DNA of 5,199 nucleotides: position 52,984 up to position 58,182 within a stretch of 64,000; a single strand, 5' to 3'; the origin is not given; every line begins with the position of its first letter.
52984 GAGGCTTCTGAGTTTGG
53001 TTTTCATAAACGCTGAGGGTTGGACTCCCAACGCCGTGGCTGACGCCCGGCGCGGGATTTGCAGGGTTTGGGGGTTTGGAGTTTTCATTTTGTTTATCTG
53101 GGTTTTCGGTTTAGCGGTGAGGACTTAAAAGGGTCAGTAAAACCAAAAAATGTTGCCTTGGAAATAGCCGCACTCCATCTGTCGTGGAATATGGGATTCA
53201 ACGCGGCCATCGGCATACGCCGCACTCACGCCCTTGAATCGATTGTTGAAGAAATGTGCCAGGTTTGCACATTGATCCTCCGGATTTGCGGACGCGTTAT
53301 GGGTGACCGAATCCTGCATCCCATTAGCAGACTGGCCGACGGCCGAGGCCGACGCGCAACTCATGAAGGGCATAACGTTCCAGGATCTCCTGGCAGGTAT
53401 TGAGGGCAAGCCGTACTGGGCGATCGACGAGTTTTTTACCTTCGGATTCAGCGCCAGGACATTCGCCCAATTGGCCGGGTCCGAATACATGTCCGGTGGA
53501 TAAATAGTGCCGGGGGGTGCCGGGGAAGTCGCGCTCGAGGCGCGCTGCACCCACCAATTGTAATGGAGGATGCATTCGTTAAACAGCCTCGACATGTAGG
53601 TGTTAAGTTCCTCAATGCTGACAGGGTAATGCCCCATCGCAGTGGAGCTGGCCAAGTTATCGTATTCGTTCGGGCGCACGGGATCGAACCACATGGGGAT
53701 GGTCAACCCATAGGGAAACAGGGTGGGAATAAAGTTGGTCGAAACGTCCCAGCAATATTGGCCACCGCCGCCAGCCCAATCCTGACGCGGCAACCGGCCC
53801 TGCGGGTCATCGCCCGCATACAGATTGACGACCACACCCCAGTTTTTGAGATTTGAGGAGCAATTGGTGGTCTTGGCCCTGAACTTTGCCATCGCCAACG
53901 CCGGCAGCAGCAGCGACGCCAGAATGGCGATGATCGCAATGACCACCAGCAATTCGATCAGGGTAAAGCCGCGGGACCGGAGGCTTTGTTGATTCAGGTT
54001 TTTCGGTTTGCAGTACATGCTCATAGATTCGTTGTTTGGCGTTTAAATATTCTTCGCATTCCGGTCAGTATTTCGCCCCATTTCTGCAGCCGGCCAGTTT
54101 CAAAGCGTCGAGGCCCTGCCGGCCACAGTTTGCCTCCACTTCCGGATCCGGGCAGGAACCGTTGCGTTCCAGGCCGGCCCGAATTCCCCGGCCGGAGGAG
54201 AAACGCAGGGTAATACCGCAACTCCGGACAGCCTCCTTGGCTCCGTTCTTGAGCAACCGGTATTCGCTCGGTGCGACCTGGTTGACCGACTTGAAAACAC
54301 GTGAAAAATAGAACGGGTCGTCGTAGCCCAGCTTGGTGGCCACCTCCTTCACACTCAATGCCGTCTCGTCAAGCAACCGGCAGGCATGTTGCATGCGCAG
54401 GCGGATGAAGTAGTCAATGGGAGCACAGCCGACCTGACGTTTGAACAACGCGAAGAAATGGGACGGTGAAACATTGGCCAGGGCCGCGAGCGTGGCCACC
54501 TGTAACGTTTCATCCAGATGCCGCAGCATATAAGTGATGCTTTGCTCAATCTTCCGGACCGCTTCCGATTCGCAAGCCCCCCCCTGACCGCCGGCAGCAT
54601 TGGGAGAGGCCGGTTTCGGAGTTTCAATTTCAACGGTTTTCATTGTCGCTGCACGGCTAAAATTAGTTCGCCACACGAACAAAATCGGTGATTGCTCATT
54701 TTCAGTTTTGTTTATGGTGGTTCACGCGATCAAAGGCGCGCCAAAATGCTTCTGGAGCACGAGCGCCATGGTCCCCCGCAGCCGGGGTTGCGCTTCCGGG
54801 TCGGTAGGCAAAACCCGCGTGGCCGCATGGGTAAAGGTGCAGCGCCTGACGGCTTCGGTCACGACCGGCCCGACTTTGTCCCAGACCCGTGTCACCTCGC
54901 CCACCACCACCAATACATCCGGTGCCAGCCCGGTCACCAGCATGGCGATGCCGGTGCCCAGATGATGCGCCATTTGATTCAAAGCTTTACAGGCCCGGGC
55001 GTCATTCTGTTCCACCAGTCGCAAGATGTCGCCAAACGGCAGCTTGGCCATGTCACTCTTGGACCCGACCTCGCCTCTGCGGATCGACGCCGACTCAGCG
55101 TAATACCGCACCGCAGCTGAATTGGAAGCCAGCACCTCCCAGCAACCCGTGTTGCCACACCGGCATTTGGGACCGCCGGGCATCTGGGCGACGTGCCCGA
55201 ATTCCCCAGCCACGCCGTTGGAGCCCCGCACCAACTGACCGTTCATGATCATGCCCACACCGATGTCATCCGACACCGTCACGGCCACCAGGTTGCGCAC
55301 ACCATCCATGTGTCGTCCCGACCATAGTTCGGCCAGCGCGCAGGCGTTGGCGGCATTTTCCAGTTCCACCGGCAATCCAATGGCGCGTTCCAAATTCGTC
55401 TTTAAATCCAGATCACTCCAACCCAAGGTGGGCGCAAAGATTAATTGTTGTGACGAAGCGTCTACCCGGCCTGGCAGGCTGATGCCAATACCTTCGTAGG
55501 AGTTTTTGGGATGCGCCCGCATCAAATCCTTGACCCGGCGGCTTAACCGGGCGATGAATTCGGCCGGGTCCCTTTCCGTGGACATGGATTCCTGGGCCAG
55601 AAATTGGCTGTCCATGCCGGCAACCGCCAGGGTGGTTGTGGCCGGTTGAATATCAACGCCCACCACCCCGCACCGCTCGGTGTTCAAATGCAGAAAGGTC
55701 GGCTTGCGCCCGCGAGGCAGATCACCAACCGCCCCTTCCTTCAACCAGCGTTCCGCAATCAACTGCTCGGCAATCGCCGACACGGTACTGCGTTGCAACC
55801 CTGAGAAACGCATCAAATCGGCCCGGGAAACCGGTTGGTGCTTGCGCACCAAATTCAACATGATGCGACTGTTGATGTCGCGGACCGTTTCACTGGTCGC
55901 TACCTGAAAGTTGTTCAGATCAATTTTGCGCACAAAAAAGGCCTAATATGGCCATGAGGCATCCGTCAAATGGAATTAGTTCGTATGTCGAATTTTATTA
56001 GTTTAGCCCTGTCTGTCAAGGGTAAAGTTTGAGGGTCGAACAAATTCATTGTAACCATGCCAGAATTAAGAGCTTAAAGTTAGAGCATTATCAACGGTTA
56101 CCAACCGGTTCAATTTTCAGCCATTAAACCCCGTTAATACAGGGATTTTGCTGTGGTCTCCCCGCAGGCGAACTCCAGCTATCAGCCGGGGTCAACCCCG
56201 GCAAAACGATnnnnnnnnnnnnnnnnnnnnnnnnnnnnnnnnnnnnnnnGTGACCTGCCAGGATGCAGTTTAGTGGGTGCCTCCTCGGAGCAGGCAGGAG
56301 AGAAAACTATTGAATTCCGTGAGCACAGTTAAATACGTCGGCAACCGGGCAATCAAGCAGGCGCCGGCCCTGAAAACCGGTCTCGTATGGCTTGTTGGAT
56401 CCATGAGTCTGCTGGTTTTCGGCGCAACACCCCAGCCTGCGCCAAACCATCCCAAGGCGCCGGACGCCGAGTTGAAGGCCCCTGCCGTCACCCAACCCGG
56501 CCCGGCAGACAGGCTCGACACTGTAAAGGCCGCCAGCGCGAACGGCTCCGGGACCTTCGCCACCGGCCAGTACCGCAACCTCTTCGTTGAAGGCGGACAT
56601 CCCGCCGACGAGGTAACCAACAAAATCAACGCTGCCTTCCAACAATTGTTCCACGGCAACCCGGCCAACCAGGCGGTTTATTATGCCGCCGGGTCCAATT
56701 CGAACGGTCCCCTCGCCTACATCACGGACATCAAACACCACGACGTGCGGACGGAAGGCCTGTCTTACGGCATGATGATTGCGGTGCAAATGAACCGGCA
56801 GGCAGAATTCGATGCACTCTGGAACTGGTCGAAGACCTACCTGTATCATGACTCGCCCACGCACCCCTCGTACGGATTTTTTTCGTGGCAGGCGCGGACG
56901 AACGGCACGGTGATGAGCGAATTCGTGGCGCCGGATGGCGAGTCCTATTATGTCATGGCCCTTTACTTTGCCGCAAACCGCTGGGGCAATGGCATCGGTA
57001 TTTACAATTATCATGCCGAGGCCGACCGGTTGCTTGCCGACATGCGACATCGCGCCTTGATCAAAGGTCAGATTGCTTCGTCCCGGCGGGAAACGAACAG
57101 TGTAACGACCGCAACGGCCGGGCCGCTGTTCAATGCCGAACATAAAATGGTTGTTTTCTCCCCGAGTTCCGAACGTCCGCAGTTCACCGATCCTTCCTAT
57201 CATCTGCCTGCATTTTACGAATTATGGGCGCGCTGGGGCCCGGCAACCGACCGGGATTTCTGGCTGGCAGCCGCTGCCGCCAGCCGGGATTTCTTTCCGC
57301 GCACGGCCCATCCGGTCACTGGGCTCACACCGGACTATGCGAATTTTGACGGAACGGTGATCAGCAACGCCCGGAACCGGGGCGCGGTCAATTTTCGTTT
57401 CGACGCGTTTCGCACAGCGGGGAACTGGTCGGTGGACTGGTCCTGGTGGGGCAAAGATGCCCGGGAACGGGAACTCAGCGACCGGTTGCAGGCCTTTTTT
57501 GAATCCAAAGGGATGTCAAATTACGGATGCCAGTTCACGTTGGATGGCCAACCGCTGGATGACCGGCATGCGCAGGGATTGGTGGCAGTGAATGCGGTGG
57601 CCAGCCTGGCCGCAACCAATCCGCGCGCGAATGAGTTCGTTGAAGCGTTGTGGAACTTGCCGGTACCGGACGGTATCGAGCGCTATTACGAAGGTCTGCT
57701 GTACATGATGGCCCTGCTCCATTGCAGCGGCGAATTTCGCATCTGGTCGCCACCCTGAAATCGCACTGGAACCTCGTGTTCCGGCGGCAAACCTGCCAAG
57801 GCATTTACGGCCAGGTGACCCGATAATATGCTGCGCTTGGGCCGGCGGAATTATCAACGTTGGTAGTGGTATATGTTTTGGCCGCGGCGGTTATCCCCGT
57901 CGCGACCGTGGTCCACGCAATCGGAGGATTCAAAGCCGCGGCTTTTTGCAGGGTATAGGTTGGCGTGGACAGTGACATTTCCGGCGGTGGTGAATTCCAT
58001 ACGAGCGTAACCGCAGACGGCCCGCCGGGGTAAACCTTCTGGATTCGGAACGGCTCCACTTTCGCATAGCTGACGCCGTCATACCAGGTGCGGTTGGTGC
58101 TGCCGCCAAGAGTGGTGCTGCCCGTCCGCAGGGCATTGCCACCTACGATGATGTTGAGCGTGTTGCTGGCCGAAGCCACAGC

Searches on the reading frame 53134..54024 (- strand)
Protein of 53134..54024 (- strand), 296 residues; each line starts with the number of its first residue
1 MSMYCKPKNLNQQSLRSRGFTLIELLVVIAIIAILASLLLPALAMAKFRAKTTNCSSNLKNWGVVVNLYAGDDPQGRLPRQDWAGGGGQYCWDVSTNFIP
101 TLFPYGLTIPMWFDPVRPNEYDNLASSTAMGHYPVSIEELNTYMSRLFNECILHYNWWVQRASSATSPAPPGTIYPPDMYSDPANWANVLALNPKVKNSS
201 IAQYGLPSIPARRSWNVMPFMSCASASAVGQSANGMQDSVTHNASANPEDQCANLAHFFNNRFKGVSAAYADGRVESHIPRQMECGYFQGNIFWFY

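Call 49: search_protein_families(library=ncbifam, max_evalue=0.001, proteins=[window:53134-54024:-])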
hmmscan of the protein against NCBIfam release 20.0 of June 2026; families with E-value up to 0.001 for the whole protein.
window:53134-54024:- (296 aa): 9 families
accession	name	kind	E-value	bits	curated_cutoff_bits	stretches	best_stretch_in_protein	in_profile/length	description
NF041775.1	typeIV_PilA_Myxo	equivalog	9.9e-09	35.5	400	1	15-61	8-54/214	type IV pilin protein PilA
TIGR02532.1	IV_pilin_GFxxxE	domain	2.2e-08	33.6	16.3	1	18-40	2-24/24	prepilin-type N-terminal cleavage/methylation domain-containing protein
TIGR01710.1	typeII_sec_gspG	equivalog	1.4e-07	31.6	88.85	1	18-69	1-52/134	type II secretion system major pseudopilin GspG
TIGR01708.2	typeII_sec_gspH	equivalog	5.4e-07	29.8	80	1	17-44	1-28/169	type II secretion system minor pseudopilin GspH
NF007862.0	PRK10574.1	equivalog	7.4e-07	29.4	138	1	17-45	4-32/145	prepilin peptidase-dependent pilin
NF040999.1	pilin_ComGC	equivalog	1.3e-06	28.5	75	1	18-63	2-47/84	competence type IV pilus major pilin ComGC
NF041013.1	T4P_ComGE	equivalog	6e-06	26.3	49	1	18-44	4-30/83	competence type IV pilus minor pilin ComGE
TIGR02596.1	TIGR02596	subfamily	0.00054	20.1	70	1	20-44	1-25/196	Verru_Chthon cassette protein D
NF047828.1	T3SSXpsI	equivalog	0.00097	19.2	150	0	18-58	2-42/132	type II secretion system protein XpsI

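Call 58: search_protein_families(library=pfam, max_evalue=0.01, proteins=[window:53134-54024:-])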
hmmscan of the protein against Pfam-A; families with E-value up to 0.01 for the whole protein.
window:53134-54024:- (296 aa): 1 family
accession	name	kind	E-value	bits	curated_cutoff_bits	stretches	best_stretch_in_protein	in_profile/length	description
PF07963.17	N_methyl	-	1.3e-08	34.5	21.2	1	16-39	3-26/27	Prokaryotic N-terminal methylation motif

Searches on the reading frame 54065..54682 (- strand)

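Call 58: search_protein_families(library=pfam, max_evalue=0.01, proteins=[window:54065-54682:-])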
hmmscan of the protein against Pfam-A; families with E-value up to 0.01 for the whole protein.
window:54065-54682:- (205 aa): 2 families
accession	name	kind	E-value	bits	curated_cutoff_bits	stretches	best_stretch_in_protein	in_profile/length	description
PF12833.13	HTH_18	-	4.4e-22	78.6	33.6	1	65-142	1-78/80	Helix-turn-helix domain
PF00165.29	HTH_AraC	-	2.2e-16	60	26.6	2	107-142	7-41/42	Bacterial regulatory helix-turn-helix proteins, AraC family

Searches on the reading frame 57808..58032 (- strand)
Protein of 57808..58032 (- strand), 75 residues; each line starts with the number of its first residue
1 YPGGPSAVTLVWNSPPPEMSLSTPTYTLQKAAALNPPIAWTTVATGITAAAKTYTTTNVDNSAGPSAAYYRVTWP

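Call 5: search_protein_families(library=pfam, max_evalue=1, proteins=[window:57808-58032:-])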
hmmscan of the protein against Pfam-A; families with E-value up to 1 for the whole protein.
seq(75 aa): 1 family
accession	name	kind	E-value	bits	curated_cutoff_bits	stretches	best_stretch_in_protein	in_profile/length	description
PF23215.1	WD_LRWD1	-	0.063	12.7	30.7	1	10-61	326-379/388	Leucine-rich repeat and WD repeat-containing protein 1, WD domain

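Call 6: search_protein_families(library=ncbifam, max_evalue=1, proteins=[window:57808-58032:-])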
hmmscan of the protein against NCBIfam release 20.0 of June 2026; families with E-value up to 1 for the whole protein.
seq(75 aa): 0 families
